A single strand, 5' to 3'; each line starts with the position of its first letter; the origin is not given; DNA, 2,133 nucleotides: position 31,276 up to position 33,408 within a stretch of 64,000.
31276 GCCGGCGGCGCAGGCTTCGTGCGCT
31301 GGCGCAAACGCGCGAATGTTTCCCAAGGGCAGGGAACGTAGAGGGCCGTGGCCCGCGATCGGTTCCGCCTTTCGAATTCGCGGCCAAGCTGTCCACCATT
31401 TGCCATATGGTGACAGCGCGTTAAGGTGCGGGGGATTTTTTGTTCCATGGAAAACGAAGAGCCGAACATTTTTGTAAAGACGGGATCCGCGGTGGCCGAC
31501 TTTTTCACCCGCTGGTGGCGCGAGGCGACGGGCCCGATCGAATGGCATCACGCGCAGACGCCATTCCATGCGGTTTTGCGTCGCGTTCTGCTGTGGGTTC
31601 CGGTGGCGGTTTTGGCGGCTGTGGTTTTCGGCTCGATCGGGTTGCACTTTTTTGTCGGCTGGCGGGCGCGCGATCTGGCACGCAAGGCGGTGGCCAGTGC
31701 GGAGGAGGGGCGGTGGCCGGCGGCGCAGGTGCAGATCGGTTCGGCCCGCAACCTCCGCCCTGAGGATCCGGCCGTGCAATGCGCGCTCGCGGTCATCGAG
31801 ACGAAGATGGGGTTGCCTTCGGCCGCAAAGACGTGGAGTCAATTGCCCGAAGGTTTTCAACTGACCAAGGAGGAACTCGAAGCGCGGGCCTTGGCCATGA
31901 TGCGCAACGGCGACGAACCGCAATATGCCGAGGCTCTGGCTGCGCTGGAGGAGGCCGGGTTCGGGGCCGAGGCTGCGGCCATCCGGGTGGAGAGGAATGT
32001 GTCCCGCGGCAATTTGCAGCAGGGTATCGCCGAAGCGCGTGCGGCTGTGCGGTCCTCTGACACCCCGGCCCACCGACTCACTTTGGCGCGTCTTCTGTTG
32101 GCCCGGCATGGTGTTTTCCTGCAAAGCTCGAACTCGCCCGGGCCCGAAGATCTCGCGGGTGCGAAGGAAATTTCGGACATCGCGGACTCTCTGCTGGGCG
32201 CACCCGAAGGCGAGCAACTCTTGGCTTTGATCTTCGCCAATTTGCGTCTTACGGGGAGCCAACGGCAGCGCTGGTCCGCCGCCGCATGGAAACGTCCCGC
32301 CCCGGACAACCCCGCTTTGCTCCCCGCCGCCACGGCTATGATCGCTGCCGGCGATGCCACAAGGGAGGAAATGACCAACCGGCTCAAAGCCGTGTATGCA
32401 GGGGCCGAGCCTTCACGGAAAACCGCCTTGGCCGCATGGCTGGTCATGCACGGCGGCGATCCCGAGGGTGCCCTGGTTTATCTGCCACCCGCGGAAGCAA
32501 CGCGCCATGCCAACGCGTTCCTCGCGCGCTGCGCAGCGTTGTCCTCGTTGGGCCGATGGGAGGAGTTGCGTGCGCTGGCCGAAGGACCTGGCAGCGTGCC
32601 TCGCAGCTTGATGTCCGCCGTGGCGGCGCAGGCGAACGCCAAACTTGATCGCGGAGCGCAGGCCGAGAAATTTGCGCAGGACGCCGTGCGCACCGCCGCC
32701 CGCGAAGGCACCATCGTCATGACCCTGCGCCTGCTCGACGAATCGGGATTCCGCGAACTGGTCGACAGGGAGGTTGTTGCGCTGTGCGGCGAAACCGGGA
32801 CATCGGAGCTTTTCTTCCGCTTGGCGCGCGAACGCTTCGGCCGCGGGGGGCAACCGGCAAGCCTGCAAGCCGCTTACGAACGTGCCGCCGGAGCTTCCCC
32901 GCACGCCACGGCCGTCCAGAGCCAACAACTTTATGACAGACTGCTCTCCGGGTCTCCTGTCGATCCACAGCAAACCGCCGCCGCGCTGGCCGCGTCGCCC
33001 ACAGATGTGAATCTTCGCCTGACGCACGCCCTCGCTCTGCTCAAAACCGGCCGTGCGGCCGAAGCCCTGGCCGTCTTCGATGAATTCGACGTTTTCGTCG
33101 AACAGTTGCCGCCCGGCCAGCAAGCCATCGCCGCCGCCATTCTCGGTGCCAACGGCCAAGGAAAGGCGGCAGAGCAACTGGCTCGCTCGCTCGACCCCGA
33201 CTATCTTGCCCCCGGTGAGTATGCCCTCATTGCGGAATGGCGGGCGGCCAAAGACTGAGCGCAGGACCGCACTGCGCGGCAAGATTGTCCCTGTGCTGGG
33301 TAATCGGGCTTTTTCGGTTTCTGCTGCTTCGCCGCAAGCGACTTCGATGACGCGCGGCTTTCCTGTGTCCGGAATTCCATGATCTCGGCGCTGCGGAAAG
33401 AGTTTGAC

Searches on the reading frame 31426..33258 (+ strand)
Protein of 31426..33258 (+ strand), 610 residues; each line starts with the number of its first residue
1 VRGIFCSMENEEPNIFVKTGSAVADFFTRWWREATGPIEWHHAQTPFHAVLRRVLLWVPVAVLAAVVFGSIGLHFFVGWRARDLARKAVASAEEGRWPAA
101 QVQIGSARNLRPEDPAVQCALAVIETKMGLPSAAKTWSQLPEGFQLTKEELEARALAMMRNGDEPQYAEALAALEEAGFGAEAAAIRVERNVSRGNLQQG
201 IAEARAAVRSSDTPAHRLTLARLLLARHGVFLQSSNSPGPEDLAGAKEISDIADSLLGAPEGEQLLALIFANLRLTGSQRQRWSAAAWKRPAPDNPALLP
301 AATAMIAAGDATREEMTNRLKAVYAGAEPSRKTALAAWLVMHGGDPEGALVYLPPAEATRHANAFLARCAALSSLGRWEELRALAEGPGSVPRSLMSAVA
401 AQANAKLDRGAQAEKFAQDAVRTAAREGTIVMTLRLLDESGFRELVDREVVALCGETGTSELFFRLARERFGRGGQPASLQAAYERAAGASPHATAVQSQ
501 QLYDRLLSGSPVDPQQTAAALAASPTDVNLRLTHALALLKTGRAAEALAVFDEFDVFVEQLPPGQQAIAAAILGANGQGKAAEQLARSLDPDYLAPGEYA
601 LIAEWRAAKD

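Call 4: search_protein_families(library=pfam, proteins=[window:31426-33258:+])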
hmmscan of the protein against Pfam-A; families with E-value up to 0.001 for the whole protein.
window:31426-33258:+ (610 aa): 0 families

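Call 35: search_protein_families(library=ncbifam, proteins=[window:31426-33258:+], max_evalue=0.01)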
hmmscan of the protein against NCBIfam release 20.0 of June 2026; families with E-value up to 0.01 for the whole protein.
window:31426-33258:+ (610 aa): 0 families

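Call 70: search_protein_families(library=pfam, alignment_id=A3, max_evalue=1)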
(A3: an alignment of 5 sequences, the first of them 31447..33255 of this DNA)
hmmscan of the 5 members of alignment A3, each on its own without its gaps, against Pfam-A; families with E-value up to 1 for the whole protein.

A. member 1, window:31447-33255:+ (603 aa): 3 families
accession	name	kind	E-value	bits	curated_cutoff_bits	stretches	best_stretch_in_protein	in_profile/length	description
PF14561.12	TPR_20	-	0.004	17.9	25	1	506-542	7-43/90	Tetratricopeptide repeat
PF14559.12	TPR_19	-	0.051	14.3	25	1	512-545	16-49/68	Tetratricopeptide repeat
PF05437.17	AzlD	-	0.096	13.3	23.7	1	30-63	19-51/99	Branched-chain amino acid transport protein (AzlD)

B. families by the number of members that match (of 5 scanned): 9 families
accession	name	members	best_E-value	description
PF14561.12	TPR_20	2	0.004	Tetratricopeptide repeat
PF14559.12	TPR_19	2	0.017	Tetratricopeptide repeat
PF25058.1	ARM_TT21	2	0.017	Tetratricopeptide repeat protein 21 ARM repeat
PF13431.12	TPR_17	2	0.068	Tetratricopeptide repeat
PF09976.15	TPR_21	1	0.026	Tetratricopeptide repeat-like domain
PF07719.23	TPR_2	1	0.031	Tetratricopeptide repeat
PF05437.17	AzlD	1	0.096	Branched-chain amino acid transport protein (AzlD)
PF13432.12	TPR_16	1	0.18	Tetratricopeptide repeat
PF10883.13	DUF2681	1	0.19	Protein of unknown function (DUF2681)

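Call 78: find_homologous_proteins(query=window:31447-33255:+, max_evalue=0.00001)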
Query window:31447-33255:+ (603 aa): 73 proteins with E <= 0.00001 among 8000 candidates.
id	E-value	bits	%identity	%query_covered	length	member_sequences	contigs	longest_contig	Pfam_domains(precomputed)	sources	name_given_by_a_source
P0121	0.0e+0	1302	100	100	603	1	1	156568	-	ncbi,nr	ncbi:MAG: hypothetical protein FGM15_01965 [Chthoniobacterales bacterium]|nr:hypothetical protein [C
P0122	1.0e-260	885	70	100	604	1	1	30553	-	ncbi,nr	ncbi:MAG: hypothetical protein FGM15_10860 [Chthoniobacterales bacterium]|nr:hypothetical protein [C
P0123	3.6e-227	774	63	99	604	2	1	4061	-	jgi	-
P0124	8.0e-222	756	61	98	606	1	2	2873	-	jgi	-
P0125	3.7e-219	747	60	98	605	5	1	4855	-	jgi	-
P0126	9.6e-219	746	62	97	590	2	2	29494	-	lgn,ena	-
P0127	8.3e-212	723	59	100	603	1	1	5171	-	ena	-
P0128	1.2e-199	683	61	93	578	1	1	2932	-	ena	-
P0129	3.0e-198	678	59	97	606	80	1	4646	-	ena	-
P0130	4.6e-155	536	47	100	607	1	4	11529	-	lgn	-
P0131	2.7e-150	520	46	100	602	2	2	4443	-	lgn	-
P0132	1.2e-149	518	45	100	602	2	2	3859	-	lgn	-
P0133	2.1e-149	517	65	65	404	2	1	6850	-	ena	-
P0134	1.5e-145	504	44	100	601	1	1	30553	-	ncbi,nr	ncbi:MAG: hypothetical protein FGM15_10880 [Chthoniobacterales bacterium]|nr:hypothetical protein [C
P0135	9.6e-145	502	44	99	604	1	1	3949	-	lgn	-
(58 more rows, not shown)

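Call 79: find_encoding_contigs(protein=P0122, flank=10000, max_places=1)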
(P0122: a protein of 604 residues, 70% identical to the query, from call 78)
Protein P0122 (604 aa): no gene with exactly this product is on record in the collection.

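Call 87: predict_structure(alignment_id=A4)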
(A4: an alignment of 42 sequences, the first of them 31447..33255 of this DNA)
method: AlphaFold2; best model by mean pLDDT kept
length: 603 residues; sequences in the alignment: 42
mean_pLDDT: 90.5   pTM: 0.77
mean pLDDT of the five models: 90.5, 90.0, 89.7, 88.4, 88.4
residues with pLDDT >= 90: 432; 70-90: 158; 50-70: 9; < 50: 4
segments of 3 or more residues with pLDDT < 50: none
pLDDT, mean of each block of 10 residues (from residue 1): 59 74 77 72 81 87 88 94 91 94 92 94 91 89 94 91 93 90 90 94 91 95 80 89 96 95 90 94 95 94 93 94 94 92 93 93 96 96 94 97 96 94 94 95 96 93 90 96 94 93 92 89 94 94 87 90 94 90 90 89 48
secondary structure, 60 per line:
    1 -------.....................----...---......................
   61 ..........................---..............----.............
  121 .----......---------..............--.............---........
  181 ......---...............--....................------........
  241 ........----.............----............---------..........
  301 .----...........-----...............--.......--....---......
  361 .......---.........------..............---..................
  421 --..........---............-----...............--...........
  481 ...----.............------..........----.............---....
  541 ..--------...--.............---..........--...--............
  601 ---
elements in order: H8-28 H39-86 H90-103 H108-121 H126-131 H141-154 H157-169 H173-186 H190-204 H207-226 H233-248 H253-265 H270-281 H291-301 H306-316 H322-336 H339-345 H348-351 H355-367 H371-379 H386-399 H403-420 H423-432 H436-447 H453-467 H470-483 H488-500 H507-516 H521-533 H537-542 H556-568 H572-581 H589-600

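Call 89: fold_search(model_id=the predicted structure, library=pdb)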
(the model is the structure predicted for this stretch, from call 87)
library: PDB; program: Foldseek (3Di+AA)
matches with E <= 10: 1269; with E <= 0.001: 45
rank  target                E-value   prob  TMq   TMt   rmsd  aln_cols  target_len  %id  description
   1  9rtt_Q                1.1e-05  1.00  0.22  0.16  28.4       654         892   13  Activated Elongation Complex with IWS1 and ELOF1 (released 2025-09-03)
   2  8r0a_N                3.0e-05  1.00  0.25  0.20  33.2       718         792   14  Cryo-EM structure of the cross-exon pre-B+5'ss complex (released 2024-05-22)
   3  9hvq_Q                5.2e-05  1.00  0.21  0.16  28.3       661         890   13  Structure of the transcribing Pol II-DSIF-PAF-SPT6-RECQL5 complex (released 2025-07-16)
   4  4uzy_A                7.0e-05  1.00  0.24  0.23  28.4       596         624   13  Crystal structure of the Chlamydomonas IFT70 and IFT52 complex (released 2014-11-05)
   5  7dkh_I                9.8e-05  1.00  0.22  0.16  31.5       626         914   12  Crystal structure of the Ctr9/Paf1/Cdc73/Rtf1 quaternary complex (released 2021-11-24)
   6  8qxd_N                1.0e-04  1.00  0.26  0.21  31.9       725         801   14  Cryo-EM structure of the cross-exon pre-B complex (released 2024-05-22)
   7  4kvm_B                1.1e-04  1.00  0.25  0.21  22.4       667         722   12  The NatA (Naa10p/Naa15p) amino-terminal acetyltransferase complex bound to a bisubstrate analog (released 2013-07-31)
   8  4kvm_C                1.2e-04  1.00  0.25  0.22  22.2       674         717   13  The NatA (Naa10p/Naa15p) amino-terminal acetyltransferase complex bound to a bisubstrate analog (released 2013-07-31)
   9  7dkh_A                1.3e-04  1.00  0.23  0.17  29.6       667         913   12  Crystal structure of the Ctr9/Paf1/Cdc73/Rtf1 quaternary complex (released 2021-11-24)
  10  8qca_B                1.3e-04  1.00  0.30  0.25  25.4       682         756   12  CryoEM structure of a S. Cerevisiae Ski2387 complex in the closed state bound to RNA (released 2023-11-15)
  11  5dse_C                1.9e-04  1.00  0.22  0.20  31.1       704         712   14  Crystal Structure of the TTC7B/Hyccin Complex (released 2015-12-02)
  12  8hmd_C                2.3e-04  1.00  0.24  0.14  27.3       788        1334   12  base module state 2 of Tetrahymena IFT-A (released 2023-06-14)
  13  8j8q_C                2.3e-04  1.00  0.21  0.16  32.2       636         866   13  Structure of the four-component Paf1 complex from Saccharomyces eubayanus (released 2023-05-24)
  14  4buj_F                2.7e-04  1.00  0.21  0.12  30.4       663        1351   11  Crystal structure of the S. cerevisiae Ski2-3-8 complex (released 2013-08-28)
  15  8fgw_D                3.0e-04  1.00  0.25  0.14  21.8       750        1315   10  Human IFT-A complex structures provide molecular insights into ciliary transport (released 2023-02-22)
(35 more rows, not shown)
